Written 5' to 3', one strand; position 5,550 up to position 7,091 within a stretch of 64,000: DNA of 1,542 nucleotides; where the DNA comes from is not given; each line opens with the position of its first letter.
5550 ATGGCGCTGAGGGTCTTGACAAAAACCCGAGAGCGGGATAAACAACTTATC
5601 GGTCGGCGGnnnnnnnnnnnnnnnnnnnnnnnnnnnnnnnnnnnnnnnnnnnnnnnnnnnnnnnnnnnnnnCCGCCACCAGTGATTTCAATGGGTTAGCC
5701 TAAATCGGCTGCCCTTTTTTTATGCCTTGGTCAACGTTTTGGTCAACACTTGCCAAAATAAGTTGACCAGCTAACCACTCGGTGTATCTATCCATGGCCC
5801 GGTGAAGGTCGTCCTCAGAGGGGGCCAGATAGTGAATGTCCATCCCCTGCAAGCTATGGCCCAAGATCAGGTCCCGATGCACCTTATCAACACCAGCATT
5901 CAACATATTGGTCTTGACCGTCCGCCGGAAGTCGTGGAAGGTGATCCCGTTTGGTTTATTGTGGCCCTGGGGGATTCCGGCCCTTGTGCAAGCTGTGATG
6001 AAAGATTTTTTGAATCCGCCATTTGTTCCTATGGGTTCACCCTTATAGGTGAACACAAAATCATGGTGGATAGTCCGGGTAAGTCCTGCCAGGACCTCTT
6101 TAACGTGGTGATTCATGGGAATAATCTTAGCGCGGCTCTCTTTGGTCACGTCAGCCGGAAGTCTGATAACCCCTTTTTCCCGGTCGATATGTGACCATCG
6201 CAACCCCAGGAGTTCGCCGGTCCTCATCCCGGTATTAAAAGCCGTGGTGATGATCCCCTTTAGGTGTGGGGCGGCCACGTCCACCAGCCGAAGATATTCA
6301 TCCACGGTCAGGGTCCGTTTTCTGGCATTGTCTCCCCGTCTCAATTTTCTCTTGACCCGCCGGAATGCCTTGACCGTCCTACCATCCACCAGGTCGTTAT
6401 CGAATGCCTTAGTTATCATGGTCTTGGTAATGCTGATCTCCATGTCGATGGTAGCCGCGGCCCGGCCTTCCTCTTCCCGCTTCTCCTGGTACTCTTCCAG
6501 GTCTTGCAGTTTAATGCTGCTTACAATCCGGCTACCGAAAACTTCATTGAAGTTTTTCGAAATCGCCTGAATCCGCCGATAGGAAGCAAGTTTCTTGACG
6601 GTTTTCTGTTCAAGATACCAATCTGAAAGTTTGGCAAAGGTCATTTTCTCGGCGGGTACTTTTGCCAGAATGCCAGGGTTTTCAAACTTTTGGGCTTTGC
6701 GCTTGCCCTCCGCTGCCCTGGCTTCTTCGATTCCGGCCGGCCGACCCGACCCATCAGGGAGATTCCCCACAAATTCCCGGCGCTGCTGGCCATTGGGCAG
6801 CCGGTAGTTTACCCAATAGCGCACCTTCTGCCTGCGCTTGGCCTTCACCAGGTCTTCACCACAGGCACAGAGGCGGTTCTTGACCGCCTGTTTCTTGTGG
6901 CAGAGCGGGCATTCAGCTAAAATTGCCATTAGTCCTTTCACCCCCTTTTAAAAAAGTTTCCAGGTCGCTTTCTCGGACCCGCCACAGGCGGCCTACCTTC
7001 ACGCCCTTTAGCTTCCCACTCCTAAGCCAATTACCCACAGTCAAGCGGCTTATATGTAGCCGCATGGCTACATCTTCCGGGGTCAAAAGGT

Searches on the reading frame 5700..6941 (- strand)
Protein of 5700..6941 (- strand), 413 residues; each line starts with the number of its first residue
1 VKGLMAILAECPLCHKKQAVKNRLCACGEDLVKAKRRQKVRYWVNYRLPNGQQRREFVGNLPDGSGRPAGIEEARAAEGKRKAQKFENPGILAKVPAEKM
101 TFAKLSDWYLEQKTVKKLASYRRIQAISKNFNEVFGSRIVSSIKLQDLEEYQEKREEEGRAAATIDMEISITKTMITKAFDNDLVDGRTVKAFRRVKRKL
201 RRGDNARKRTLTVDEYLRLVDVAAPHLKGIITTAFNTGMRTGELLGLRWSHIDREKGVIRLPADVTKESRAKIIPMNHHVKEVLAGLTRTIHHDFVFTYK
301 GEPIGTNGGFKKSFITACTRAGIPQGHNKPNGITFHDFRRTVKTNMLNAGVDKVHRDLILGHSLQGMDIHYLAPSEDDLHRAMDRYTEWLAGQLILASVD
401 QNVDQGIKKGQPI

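Call 9: search_protein_families(library=pfam, proteins=[window:5700-6941:-], max_evalue=0.0001)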
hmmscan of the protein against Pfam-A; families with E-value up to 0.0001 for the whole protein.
window:5700-6941:- (413 aa): 1 family
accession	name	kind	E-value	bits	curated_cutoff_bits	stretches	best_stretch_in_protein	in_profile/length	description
PF00589.27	Phage_integrase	-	6.4e-22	78.6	27.1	1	210-374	2-168/172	Phage integrase family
